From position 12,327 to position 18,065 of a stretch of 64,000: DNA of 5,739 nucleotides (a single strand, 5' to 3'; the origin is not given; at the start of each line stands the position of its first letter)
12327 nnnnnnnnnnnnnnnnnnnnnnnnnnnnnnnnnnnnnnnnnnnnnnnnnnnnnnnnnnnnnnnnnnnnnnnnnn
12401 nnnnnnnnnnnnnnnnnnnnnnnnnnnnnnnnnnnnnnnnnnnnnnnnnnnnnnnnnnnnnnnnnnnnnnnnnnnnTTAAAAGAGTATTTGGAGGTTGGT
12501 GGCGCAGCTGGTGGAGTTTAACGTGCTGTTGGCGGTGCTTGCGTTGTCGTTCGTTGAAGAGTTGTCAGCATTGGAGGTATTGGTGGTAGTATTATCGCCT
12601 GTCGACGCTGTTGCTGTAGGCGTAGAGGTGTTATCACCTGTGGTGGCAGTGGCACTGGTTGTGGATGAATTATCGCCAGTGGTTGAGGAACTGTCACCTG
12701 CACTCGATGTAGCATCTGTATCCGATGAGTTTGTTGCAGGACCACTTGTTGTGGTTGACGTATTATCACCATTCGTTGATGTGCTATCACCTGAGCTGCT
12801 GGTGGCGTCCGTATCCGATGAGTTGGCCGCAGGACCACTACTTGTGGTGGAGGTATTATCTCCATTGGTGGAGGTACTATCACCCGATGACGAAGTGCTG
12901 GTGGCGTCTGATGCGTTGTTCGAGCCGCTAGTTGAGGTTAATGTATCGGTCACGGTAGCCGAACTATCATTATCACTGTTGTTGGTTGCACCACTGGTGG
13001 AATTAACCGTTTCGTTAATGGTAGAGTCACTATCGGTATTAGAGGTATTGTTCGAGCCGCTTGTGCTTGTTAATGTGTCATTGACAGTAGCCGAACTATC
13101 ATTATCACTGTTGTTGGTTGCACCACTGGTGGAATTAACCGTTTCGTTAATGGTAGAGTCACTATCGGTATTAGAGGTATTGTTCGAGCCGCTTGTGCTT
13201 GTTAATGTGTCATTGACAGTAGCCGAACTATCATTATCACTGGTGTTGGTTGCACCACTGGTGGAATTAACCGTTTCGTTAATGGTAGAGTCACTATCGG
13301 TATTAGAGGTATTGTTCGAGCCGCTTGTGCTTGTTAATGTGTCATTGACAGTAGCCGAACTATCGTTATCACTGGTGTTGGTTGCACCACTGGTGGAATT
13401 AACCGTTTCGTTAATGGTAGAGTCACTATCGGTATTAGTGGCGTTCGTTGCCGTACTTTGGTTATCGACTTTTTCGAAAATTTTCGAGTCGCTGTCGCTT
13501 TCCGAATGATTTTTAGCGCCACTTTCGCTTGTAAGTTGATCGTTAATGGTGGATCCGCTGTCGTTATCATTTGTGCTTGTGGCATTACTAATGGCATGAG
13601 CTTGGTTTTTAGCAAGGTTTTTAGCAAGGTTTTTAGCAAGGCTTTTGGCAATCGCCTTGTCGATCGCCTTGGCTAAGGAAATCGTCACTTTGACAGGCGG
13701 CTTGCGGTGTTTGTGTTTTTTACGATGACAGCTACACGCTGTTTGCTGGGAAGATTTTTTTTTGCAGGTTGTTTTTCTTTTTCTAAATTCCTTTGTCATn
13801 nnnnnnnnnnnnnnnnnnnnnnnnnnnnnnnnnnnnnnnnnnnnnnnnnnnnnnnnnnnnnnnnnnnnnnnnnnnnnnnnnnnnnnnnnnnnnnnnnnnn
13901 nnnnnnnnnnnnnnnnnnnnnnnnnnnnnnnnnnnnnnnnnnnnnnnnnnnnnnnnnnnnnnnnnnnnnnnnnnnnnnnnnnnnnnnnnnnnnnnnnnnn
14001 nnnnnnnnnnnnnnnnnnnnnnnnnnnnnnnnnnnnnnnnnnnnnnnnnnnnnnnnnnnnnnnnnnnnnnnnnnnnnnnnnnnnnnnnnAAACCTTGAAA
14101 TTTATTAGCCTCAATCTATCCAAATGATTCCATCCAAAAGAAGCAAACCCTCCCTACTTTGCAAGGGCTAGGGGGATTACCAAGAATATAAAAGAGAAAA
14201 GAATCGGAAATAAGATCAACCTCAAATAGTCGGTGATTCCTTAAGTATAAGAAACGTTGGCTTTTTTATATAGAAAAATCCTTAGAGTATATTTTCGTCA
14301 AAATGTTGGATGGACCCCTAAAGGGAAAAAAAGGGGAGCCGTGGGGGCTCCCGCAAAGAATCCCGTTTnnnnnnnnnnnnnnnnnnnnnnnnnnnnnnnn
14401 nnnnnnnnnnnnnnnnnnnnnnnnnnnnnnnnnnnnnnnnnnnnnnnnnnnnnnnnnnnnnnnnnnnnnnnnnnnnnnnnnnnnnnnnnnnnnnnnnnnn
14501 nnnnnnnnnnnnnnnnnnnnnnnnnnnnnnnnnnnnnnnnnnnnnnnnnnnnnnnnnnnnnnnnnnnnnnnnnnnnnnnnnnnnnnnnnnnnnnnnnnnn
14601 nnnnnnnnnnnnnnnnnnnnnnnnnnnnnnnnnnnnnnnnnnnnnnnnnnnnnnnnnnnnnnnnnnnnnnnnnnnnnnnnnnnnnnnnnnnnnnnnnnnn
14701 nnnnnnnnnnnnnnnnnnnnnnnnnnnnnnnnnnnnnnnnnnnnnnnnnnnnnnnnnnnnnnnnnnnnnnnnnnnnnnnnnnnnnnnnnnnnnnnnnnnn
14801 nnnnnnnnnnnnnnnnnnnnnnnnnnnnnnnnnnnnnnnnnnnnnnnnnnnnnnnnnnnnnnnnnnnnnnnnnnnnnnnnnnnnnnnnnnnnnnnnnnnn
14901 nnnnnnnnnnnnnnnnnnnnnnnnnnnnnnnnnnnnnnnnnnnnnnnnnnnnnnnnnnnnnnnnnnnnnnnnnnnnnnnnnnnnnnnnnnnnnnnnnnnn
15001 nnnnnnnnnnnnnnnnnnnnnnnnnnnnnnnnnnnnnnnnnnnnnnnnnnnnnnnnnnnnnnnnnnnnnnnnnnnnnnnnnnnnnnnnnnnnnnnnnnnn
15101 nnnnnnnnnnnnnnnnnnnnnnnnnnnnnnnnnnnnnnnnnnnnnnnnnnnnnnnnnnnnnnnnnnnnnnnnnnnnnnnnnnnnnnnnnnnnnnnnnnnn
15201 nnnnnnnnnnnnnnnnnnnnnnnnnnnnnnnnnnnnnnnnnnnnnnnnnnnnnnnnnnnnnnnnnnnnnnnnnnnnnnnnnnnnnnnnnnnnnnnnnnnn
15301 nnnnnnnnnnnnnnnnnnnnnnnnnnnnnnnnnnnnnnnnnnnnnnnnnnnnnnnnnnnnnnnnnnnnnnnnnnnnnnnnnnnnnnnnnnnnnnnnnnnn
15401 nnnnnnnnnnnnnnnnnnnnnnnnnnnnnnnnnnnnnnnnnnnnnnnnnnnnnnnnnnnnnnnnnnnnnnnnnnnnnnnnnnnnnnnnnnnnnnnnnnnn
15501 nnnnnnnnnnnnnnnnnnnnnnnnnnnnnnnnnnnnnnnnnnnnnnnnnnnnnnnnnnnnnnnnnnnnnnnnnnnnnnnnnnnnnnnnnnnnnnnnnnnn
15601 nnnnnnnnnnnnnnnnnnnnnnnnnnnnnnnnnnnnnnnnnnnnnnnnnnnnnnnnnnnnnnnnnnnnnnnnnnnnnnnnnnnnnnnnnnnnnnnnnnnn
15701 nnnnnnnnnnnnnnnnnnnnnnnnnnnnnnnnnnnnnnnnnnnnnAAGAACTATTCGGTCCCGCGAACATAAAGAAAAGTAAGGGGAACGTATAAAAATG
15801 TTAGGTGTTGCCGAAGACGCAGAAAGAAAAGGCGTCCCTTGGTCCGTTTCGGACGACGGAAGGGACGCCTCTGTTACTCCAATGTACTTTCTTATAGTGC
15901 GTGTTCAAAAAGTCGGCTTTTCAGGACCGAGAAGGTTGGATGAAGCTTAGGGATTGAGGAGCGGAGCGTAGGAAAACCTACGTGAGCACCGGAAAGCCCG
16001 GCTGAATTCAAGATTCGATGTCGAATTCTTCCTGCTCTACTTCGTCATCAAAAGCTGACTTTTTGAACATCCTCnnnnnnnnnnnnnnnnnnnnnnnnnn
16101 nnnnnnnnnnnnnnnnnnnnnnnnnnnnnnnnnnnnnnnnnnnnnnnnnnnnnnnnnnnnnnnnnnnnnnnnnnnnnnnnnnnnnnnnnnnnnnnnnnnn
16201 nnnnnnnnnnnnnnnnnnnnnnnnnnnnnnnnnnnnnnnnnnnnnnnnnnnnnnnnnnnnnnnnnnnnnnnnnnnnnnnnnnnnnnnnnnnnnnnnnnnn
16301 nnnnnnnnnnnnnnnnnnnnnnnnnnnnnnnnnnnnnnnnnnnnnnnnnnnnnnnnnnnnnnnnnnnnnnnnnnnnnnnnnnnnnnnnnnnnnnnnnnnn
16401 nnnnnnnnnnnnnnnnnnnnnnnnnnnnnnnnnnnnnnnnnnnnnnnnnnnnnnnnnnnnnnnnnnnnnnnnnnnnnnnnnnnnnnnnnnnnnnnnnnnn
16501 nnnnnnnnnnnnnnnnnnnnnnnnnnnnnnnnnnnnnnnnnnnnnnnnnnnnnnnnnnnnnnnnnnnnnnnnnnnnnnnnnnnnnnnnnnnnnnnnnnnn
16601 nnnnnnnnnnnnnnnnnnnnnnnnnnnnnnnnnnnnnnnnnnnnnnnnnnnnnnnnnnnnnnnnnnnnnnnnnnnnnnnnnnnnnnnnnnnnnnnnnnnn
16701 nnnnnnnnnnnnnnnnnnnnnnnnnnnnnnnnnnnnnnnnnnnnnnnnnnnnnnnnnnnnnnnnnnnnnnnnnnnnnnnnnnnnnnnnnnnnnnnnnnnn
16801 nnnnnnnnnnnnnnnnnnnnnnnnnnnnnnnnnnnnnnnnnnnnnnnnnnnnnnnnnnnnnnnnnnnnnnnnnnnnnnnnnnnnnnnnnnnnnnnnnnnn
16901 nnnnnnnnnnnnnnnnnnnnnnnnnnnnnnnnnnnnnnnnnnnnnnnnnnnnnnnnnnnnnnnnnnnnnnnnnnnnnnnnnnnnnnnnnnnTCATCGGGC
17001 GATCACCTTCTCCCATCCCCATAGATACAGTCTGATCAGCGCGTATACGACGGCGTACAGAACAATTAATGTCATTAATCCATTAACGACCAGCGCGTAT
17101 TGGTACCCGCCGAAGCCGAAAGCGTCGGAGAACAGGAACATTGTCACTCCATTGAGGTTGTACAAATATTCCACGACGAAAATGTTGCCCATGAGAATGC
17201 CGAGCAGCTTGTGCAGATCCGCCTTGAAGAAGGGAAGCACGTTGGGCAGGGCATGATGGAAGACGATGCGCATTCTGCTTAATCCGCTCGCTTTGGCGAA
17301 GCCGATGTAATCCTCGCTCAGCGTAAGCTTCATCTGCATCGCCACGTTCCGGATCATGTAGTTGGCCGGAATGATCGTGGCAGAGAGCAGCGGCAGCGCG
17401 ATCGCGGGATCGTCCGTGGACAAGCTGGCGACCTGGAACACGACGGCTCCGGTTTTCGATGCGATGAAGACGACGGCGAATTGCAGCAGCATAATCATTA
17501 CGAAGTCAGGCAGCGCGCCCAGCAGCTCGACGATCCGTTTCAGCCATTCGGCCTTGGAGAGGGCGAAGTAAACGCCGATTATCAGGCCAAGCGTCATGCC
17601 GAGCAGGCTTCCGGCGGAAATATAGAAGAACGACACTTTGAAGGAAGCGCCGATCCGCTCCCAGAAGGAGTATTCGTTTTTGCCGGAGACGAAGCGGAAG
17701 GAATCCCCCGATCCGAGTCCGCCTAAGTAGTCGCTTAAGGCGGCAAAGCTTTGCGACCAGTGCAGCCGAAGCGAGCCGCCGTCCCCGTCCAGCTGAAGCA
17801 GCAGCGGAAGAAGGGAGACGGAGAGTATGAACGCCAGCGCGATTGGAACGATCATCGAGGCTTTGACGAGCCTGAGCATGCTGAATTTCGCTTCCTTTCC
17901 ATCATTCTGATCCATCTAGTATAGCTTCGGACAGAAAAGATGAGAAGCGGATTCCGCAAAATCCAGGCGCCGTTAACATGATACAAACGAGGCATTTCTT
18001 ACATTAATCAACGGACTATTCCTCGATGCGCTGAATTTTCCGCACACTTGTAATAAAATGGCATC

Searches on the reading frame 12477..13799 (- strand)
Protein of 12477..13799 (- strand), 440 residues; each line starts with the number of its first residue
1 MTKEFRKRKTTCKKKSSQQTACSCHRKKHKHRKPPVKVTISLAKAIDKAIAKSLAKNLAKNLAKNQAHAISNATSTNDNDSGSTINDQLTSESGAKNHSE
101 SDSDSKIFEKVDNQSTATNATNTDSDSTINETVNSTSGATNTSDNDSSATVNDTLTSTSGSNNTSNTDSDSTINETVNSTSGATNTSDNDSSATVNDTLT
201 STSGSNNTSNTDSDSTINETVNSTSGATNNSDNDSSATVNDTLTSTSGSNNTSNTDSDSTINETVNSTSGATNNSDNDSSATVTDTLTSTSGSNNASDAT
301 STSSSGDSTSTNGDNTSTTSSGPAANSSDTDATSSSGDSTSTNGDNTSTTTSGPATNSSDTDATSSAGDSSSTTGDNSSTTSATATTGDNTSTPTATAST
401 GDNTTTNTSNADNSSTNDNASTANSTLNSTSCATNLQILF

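Call 21: find_encoding_contigs(protein=window:12477-13799:-, flank=10000, max_places=6)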
Protein window:12477-13799:- (440 aa): no gene with exactly this product is on record in the collection.
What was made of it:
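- The junction-spanning ORF is not in the contig collection (call 21). The A|B and B|C junctions are not seen in any other assembly (call 21).
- Tried and rejected: It is not on record (call 21).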

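Call 39: search_protein_families(library=pfam, proteins=[window:12495-13799:-], max_evalue=0.01)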
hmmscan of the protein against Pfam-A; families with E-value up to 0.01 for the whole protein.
window:12495-13799:- (435 aa): 0 families

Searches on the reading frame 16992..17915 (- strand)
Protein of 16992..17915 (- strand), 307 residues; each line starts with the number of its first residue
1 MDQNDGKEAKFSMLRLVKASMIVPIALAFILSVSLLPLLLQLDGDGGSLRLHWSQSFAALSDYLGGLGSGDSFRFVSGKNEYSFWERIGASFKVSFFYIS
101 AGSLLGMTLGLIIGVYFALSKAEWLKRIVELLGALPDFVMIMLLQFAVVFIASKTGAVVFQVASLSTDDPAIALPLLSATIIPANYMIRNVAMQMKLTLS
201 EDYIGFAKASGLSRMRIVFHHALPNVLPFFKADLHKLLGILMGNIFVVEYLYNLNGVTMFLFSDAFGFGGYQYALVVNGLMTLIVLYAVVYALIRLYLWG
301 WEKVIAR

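Call 37: find_encoding_contigs(protein=window:16992-17915:-, flank=10000, max_places=8)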
Protein window:16992-17915:- (307 aa): 16 contigs read that carry it; 8 places shown.
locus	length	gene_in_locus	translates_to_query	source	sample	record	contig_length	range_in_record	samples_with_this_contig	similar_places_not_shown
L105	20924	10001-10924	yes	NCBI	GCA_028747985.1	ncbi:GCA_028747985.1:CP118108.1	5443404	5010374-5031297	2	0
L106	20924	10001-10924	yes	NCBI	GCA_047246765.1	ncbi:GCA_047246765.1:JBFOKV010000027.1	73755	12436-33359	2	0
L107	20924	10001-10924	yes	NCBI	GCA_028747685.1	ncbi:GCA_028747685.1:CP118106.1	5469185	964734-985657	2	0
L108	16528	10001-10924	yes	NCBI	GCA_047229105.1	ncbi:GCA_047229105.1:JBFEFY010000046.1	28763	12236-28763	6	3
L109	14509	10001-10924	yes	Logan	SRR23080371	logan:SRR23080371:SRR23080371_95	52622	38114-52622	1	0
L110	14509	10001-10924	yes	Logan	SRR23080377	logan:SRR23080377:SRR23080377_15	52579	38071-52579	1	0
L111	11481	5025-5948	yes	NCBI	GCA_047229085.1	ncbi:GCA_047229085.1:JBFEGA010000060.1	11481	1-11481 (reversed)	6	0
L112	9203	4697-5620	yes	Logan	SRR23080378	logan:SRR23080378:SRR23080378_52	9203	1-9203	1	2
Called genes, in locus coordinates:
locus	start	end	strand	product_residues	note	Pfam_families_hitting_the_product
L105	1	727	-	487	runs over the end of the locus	PF00199:Catalase, PF06628:Catalase-rel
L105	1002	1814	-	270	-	PF00486:Trans_reg_C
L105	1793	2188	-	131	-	PF01475:FUR, PF03965:Penicillinase_R (weak)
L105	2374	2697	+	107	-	-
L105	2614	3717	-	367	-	PF03845:Spore_permease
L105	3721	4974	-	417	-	PF25198:Spore_GerAC_N, PF05504:Spore_GerAC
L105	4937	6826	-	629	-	-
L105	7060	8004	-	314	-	PF00248:Aldo_ket_red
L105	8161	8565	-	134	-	PF03994:DUF350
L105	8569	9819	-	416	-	PF03738:GSP_synth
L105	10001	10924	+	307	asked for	PF00528:BPD_transp_1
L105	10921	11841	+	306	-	PF00528:BPD_transp_1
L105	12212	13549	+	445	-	PF01547:SBP_bac_1, PF13416:SBP_bac_8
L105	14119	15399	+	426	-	-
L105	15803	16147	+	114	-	-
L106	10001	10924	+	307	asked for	PF00528:BPD_transp_1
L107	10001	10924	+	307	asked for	PF00528:BPD_transp_1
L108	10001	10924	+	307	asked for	PF00528:BPD_transp_1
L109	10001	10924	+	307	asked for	PF00528:BPD_transp_1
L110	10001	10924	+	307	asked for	PF00528:BPD_transp_1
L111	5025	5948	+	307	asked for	PF00528:BPD_transp_1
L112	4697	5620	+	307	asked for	PF00528:BPD_transp_1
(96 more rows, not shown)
